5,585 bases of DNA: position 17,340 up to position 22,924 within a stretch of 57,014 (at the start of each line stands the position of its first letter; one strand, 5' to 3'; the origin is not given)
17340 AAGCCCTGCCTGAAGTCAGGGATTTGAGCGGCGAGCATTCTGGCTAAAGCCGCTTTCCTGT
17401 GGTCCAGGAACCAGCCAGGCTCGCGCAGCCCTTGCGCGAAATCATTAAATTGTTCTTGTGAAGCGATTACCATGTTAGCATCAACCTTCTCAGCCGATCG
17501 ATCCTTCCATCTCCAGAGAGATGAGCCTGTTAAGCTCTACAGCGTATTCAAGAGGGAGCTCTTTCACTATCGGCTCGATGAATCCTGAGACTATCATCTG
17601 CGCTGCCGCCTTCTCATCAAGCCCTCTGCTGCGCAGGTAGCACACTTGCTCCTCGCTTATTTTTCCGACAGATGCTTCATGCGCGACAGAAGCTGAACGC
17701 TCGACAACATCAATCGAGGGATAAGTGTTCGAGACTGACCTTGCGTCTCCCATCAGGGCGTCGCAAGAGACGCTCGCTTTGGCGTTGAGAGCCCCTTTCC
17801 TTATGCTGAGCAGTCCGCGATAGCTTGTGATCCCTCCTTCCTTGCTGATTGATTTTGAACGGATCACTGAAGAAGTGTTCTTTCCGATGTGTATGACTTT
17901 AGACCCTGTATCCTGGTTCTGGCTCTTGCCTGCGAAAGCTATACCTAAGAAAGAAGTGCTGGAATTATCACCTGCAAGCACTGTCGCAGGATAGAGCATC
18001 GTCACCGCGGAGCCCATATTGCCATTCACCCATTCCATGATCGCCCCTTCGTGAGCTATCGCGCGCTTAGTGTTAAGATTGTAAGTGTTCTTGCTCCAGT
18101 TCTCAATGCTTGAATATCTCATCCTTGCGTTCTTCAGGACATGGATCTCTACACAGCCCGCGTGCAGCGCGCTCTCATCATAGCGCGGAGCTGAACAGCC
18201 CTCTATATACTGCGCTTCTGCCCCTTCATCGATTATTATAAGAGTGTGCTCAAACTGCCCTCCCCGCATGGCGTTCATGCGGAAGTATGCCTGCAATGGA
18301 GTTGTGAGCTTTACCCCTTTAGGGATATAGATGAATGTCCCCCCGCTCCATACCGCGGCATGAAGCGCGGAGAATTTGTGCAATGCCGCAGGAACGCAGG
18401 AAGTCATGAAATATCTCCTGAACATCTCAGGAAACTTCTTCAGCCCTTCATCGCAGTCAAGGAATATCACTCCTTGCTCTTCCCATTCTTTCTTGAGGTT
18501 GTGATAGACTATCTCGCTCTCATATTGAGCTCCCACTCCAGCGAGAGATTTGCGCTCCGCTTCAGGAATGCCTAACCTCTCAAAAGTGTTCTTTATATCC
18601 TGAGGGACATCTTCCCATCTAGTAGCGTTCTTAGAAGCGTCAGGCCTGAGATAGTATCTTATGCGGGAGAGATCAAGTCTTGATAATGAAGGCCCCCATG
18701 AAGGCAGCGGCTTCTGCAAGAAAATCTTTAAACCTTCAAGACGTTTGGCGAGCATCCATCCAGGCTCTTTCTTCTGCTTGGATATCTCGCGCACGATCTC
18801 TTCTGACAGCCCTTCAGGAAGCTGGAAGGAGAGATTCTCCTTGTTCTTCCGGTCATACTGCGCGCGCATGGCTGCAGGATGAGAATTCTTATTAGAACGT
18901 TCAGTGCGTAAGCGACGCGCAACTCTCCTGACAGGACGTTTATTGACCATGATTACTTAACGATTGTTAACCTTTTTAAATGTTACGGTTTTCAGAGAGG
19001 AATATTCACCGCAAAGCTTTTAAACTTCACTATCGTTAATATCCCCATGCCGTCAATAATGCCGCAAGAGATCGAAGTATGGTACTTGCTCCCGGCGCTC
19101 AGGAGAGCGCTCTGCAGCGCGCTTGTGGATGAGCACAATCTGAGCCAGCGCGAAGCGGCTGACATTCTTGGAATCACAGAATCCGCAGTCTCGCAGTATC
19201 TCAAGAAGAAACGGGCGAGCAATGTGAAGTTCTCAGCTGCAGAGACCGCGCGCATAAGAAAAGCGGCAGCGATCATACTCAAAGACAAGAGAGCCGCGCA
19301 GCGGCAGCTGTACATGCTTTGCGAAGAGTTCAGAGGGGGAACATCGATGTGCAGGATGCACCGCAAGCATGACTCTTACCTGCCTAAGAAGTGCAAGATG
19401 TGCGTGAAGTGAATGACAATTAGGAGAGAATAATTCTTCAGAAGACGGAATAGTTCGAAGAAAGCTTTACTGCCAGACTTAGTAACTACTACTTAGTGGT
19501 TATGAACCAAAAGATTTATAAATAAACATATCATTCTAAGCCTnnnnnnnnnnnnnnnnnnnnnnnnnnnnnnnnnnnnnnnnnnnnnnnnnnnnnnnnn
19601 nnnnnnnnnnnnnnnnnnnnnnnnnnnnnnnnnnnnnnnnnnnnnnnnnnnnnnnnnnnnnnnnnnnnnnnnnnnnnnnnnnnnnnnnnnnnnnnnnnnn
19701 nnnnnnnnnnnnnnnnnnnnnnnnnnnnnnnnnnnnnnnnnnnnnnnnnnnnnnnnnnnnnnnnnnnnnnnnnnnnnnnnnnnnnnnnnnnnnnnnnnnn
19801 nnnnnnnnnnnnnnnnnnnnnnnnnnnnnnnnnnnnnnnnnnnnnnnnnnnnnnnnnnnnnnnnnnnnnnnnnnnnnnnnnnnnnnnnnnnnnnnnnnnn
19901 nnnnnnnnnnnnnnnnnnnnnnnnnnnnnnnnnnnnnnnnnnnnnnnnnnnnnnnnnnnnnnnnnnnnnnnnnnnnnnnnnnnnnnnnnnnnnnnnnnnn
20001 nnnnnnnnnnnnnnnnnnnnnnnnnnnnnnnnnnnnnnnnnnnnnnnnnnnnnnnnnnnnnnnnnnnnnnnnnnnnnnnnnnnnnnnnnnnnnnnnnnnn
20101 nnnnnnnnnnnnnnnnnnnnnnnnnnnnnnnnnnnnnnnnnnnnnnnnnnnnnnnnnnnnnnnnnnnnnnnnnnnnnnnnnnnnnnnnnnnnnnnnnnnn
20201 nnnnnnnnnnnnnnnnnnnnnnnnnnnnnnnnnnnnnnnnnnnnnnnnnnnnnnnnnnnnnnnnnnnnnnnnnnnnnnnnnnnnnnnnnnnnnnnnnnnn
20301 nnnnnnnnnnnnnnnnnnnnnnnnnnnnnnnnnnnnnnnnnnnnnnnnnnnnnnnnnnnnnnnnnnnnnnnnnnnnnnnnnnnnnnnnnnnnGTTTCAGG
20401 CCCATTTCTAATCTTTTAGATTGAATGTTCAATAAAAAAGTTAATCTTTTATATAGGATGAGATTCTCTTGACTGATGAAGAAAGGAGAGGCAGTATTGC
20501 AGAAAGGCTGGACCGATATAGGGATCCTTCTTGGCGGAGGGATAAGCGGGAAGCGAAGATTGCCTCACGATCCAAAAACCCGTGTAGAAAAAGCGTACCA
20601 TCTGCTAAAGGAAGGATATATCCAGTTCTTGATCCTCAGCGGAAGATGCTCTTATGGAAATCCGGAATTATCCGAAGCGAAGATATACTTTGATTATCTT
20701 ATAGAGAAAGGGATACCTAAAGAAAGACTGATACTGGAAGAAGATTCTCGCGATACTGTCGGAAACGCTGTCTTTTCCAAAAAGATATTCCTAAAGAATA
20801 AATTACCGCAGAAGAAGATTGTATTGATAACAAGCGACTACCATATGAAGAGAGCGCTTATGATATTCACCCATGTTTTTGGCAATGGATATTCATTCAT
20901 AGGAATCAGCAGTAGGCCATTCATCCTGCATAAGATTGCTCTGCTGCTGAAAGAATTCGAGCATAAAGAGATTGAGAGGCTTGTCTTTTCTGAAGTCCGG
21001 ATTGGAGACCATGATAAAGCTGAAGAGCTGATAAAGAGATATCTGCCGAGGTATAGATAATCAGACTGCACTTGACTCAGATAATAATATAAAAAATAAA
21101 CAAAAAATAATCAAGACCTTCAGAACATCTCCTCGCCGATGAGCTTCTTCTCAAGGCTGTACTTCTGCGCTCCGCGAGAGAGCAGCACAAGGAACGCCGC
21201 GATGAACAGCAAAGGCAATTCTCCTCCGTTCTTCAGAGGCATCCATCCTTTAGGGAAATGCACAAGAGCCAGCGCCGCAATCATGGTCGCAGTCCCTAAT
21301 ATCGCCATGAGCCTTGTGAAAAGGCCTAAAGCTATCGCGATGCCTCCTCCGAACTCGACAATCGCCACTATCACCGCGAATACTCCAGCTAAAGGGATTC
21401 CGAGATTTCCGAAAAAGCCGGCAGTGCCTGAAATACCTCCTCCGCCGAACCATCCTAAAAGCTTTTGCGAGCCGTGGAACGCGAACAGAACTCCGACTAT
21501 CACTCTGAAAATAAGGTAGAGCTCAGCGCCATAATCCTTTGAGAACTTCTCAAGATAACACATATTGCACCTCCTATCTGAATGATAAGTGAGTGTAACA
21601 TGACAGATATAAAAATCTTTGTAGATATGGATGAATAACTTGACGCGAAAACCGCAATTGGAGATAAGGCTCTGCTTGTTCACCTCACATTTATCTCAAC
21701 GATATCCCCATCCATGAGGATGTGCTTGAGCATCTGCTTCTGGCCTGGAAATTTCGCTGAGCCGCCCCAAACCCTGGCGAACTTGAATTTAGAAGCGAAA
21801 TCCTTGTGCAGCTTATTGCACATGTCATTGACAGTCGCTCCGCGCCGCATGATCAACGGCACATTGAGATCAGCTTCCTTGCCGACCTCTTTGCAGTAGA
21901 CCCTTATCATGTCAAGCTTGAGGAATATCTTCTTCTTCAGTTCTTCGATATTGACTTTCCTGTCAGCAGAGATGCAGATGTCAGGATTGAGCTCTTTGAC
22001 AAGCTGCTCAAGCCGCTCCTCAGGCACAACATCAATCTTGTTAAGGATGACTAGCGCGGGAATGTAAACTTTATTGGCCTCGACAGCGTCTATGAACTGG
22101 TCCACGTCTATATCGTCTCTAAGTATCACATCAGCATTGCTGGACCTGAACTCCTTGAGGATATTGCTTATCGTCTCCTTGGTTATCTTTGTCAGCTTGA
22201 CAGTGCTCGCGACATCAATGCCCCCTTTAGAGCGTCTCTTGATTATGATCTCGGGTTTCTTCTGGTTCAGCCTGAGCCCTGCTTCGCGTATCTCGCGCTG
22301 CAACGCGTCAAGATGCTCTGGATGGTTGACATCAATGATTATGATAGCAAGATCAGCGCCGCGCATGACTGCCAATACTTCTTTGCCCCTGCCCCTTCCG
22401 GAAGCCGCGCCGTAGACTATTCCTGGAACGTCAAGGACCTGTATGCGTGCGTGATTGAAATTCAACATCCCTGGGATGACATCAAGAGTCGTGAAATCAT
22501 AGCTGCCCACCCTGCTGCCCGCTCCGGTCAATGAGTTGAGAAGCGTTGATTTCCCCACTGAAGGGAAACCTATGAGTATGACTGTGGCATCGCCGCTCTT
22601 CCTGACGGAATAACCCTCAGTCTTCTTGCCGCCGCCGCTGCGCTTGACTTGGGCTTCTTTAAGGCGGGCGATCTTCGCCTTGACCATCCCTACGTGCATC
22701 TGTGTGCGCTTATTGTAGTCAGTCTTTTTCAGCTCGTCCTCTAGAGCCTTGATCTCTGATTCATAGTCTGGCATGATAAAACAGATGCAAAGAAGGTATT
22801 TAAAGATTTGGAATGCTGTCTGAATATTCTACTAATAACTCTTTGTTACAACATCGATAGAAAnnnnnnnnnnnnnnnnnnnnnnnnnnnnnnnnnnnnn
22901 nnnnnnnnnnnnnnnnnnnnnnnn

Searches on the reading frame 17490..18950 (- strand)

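Call 13: search_protein_families(library=pfam, proteins=[window:17490-18950:-], max_evalue=0.0001)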
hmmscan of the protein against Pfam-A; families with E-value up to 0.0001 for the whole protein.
window:17490-18950:- (486 aa): 2 families
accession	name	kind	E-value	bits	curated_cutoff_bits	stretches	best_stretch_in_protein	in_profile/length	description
PF01458.23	SUFBD_core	-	2.9e-76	256.4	27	1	223-457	1-232/232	SUF system FeS cluster assembly, SufBD core domain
PF19295.5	SufBD_N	-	7.3e-06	26.2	23.5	1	150-220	102-171/172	SufBD protein N-terminal region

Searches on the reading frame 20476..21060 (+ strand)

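Call 46: search_protein_families(library=pfam, proteins=[window:20476-21060:+], max_evalue=0.001)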
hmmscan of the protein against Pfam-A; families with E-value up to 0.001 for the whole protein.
window:20476-21060:+ (194 aa): 1 family
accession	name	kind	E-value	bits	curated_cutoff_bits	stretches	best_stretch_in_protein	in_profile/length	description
PF02698.23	DUF218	-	1.1e-26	93.8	27.6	1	17-138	4-104/133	DUF218 domain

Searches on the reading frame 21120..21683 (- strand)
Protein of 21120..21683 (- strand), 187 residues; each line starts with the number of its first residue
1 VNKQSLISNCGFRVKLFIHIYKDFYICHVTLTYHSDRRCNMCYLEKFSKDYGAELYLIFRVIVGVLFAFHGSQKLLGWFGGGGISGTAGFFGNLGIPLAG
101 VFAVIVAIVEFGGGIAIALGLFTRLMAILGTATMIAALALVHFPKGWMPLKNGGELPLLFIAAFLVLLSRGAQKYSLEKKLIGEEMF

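Call 46: search_protein_families(library=pfam, proteins=[window:21120-21683:-], max_evalue=0.001)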
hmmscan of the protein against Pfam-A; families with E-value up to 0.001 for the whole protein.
window:21120-21683:- (187 aa): 2 families
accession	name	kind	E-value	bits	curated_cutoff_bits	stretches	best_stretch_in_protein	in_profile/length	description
PF07681.17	DoxX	-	3.4e-19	69.7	23.6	1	56-142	2-84/85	DoxX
PF04173.18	DoxD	-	0.0003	21.2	22.7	1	102-180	67-143/167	TQO small subunit DoxD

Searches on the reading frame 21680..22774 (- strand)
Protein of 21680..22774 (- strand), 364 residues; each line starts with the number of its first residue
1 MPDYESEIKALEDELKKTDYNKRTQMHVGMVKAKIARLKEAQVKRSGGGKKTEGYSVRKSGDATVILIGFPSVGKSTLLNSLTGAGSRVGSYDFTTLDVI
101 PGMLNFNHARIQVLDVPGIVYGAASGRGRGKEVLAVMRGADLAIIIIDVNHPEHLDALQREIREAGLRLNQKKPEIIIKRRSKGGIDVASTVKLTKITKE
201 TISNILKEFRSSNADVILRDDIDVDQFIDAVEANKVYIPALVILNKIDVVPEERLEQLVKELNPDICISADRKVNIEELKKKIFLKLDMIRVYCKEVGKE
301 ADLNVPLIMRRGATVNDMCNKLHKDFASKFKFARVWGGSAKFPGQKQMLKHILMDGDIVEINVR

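Call 13: search_protein_families(library=pfam, proteins=[window:21680-22774:-], max_evalue=0.0001)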
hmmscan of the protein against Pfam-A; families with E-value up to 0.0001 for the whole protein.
window:21680-22774:- (364 aa): 5 families
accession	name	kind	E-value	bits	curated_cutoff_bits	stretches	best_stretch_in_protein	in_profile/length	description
PF16897.10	MMR_HSR1_Xtn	-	5.1e-33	113.7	35.2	1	183-289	1-106/106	C-terminal region of MMR_HSR1 domain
PF01926.29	MMR_HSR1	-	3.1e-23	82.5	21.9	1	64-178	1-110/113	50S ribosome-binding GTPase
PF02421.24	FeoB_N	-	2e-14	53.8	27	1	64-166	2-105/156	Ferrous iron transport protein B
PF02824.27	TGS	-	7.5e-14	52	22.2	1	290-361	1-58/60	TGS domain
PF03193.22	RsgA_GTPase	-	1.9e-06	28.3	30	0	60-85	104-129/174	RsgA GTPase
